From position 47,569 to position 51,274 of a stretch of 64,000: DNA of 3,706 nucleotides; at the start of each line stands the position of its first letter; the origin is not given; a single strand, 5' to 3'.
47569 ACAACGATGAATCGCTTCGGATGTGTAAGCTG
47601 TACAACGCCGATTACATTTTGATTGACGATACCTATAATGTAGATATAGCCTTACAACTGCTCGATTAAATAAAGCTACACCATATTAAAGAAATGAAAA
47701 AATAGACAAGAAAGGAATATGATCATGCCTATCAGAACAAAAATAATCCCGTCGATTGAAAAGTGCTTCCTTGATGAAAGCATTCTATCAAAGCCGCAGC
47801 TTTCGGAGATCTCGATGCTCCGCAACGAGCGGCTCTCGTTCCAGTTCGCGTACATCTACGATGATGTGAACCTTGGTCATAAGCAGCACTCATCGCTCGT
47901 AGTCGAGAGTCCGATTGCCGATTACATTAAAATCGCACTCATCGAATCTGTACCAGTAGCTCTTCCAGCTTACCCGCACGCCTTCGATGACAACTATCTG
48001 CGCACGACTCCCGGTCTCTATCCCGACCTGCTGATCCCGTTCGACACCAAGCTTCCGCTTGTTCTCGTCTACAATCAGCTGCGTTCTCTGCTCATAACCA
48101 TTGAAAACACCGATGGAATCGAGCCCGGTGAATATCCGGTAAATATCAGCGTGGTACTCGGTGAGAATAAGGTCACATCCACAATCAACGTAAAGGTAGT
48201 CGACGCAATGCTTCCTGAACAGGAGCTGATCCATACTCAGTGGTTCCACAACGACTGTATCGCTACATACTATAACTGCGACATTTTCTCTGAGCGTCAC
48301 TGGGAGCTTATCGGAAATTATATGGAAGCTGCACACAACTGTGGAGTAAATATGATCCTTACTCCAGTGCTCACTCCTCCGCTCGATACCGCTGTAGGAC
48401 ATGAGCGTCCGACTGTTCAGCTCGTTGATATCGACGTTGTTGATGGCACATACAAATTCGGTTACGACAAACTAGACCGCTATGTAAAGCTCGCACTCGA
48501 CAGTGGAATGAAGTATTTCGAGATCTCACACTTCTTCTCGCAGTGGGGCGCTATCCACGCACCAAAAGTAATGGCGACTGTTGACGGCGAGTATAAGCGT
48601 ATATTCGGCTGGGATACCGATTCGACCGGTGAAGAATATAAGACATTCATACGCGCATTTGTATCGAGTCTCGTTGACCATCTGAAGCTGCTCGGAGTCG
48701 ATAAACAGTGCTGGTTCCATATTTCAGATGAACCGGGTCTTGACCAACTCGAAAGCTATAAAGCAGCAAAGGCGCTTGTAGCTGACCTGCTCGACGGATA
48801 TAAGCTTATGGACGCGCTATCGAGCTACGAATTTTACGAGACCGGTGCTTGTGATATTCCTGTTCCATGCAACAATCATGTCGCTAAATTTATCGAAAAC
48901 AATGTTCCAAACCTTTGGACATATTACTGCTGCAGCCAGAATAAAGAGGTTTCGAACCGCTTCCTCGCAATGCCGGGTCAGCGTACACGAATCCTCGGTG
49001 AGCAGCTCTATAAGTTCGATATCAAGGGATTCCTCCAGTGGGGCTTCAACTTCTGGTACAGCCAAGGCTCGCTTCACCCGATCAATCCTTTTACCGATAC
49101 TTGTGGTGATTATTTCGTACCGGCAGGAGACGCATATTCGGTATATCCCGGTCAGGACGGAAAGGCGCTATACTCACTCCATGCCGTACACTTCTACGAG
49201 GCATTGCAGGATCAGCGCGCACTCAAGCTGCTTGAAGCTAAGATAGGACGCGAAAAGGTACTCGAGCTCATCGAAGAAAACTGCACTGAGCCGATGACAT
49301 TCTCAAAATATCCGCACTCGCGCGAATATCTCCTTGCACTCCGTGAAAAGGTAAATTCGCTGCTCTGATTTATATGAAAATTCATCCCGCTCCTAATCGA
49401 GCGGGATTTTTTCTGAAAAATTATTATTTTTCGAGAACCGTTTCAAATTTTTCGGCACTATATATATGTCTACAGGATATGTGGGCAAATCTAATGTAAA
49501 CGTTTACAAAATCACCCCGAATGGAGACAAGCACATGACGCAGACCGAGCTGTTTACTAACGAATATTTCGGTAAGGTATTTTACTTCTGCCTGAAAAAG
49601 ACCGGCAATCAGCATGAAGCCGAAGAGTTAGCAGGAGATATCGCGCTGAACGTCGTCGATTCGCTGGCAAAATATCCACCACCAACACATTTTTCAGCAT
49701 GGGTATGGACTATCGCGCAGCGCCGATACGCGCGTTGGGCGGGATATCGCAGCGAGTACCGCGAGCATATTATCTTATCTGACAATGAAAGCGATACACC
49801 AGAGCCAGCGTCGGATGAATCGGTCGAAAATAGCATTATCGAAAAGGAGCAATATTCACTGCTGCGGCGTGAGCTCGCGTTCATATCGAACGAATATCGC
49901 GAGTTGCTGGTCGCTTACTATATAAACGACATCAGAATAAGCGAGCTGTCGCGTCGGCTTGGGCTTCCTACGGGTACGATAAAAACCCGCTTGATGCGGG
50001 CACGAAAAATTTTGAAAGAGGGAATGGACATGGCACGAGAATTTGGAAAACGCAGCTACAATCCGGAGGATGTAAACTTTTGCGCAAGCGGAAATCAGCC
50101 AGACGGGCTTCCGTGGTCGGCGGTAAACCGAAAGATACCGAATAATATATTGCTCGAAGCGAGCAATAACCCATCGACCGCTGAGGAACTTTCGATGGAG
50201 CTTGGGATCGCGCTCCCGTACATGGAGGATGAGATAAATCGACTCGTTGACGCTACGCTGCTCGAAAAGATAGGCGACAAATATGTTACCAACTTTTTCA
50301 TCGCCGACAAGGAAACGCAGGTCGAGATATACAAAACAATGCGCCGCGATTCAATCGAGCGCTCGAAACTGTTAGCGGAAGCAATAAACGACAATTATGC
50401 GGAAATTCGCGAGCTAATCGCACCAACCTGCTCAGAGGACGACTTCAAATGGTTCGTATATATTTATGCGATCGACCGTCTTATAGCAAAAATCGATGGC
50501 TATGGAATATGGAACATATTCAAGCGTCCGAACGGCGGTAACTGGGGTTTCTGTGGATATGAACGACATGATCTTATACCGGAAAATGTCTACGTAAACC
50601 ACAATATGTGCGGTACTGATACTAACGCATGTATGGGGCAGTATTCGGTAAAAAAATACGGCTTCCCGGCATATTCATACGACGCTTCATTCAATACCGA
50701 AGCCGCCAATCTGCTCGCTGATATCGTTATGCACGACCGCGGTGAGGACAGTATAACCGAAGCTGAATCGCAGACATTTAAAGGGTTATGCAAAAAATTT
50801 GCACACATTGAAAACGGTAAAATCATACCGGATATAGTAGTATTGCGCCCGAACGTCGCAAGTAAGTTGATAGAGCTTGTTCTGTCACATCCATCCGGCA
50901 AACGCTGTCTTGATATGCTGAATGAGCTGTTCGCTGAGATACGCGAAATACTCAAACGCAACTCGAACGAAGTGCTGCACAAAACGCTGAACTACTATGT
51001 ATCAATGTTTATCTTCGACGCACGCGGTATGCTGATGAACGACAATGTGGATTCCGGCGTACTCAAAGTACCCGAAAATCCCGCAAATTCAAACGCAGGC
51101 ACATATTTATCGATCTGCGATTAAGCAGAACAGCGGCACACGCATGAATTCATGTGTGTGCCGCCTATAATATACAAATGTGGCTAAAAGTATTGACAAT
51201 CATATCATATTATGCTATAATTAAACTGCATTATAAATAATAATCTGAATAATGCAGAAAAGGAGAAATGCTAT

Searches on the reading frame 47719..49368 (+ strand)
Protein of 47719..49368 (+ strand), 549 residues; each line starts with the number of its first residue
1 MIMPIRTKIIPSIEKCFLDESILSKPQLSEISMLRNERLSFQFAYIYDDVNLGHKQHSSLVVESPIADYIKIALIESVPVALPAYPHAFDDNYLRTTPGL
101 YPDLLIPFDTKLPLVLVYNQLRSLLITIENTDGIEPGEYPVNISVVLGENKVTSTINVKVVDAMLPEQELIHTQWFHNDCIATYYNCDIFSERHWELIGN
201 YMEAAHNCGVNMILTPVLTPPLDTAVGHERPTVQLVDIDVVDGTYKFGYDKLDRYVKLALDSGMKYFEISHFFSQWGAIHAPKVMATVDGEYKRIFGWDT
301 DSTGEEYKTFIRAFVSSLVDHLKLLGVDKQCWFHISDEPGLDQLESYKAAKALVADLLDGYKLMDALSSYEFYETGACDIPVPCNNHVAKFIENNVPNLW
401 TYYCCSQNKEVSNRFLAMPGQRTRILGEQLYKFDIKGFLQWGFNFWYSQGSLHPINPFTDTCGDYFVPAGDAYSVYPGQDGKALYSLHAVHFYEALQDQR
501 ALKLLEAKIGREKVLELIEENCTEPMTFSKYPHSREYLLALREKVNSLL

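Call 87: search_protein_families(library=pfam, proteins=[window:47719-49368:+], max_evalue=0.00001)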
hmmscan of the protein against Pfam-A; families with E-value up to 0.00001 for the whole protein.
window:47719-49368:+ (549 aa): 1 family
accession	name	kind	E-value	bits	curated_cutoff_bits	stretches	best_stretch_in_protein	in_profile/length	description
PF13320.12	GH123_cat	-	2.7e-108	362.6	23.1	1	175-505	1-324/324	Glycoside hydrolase 123, catalytic domain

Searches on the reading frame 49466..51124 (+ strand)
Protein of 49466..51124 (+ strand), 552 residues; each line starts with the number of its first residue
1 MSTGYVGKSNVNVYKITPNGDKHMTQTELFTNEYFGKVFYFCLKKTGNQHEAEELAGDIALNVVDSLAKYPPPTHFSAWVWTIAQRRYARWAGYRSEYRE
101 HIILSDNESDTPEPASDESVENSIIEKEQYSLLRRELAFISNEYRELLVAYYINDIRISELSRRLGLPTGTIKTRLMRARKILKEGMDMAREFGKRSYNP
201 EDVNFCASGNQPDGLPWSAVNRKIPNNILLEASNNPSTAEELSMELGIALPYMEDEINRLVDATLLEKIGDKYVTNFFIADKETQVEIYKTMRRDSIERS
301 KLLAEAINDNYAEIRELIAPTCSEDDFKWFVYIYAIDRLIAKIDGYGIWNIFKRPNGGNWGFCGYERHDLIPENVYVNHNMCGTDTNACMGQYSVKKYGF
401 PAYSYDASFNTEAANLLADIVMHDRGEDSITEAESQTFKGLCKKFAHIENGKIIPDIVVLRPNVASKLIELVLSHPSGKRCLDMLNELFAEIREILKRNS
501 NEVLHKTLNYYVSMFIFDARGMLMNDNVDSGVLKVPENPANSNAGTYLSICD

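Call 87: search_protein_families(library=pfam, proteins=[window:49466-51124:+], max_evalue=0.00001)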
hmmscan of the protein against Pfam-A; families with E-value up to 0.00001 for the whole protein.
window:49466-51124:+ (552 aa): 2 families
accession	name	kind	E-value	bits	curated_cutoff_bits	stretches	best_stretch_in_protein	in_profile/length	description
PF08281.18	Sigma70_r4_2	-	6.3e-08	32.6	25.7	1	141-182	12-53/54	Sigma-70, region 4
PF04542.20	Sigma70_r2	-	5.3e-07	29.8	24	1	33-89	4-62/71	Sigma-70 region 2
